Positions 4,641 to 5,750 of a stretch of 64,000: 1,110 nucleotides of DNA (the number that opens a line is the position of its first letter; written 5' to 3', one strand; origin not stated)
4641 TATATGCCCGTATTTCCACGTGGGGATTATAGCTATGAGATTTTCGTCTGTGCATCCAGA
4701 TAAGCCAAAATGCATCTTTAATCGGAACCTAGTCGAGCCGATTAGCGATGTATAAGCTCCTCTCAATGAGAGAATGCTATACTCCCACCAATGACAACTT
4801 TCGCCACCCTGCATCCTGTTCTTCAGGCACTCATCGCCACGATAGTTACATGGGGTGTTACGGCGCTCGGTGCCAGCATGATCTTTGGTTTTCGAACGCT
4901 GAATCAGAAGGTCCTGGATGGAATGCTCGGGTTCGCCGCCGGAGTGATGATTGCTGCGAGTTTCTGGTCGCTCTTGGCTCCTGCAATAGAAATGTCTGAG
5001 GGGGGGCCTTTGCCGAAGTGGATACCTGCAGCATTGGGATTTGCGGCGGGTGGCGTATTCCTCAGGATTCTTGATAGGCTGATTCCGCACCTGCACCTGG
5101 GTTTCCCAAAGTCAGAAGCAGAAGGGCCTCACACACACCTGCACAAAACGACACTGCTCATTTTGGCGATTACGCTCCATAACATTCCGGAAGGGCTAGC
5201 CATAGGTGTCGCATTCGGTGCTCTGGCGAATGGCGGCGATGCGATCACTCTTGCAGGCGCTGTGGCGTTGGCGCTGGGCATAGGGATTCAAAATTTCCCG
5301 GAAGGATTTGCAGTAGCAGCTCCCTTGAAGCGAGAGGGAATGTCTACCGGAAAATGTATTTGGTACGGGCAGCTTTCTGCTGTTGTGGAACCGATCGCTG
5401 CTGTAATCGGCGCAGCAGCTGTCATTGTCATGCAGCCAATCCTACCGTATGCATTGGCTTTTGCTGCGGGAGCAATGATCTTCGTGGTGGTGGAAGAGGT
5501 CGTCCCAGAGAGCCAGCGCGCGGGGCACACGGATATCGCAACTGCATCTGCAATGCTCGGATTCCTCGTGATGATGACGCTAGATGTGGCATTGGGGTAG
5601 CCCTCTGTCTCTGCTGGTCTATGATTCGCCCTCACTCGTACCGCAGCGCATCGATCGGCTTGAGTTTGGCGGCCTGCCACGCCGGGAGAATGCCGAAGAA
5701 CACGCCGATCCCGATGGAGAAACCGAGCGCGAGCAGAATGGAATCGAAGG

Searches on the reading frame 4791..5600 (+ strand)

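Call 3: search_protein_families(library=pfam, proteins=[window:4791-5600:+], max_evalue=0.01)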
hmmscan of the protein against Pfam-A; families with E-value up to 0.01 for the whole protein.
window:4791-5600:+ (269 aa): 1 family
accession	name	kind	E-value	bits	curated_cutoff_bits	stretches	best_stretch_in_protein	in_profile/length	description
PF02535.28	Zip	-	1.9e-24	86.9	35.1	2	116-264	174-322/323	ZIP Zinc transporter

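Call 4: search_protein_families(library=ncbifam, proteins=[window:4791-5600:+], max_evalue=0.01)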
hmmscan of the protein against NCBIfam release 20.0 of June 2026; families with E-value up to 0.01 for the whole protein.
window:4791-5600:+ (269 aa): 1 family
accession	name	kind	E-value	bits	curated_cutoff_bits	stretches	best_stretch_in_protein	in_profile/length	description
NF003243.0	PRK04201.1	equivalog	1e-36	126.6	252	1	9-263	4-260/266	zinc transporter ZupT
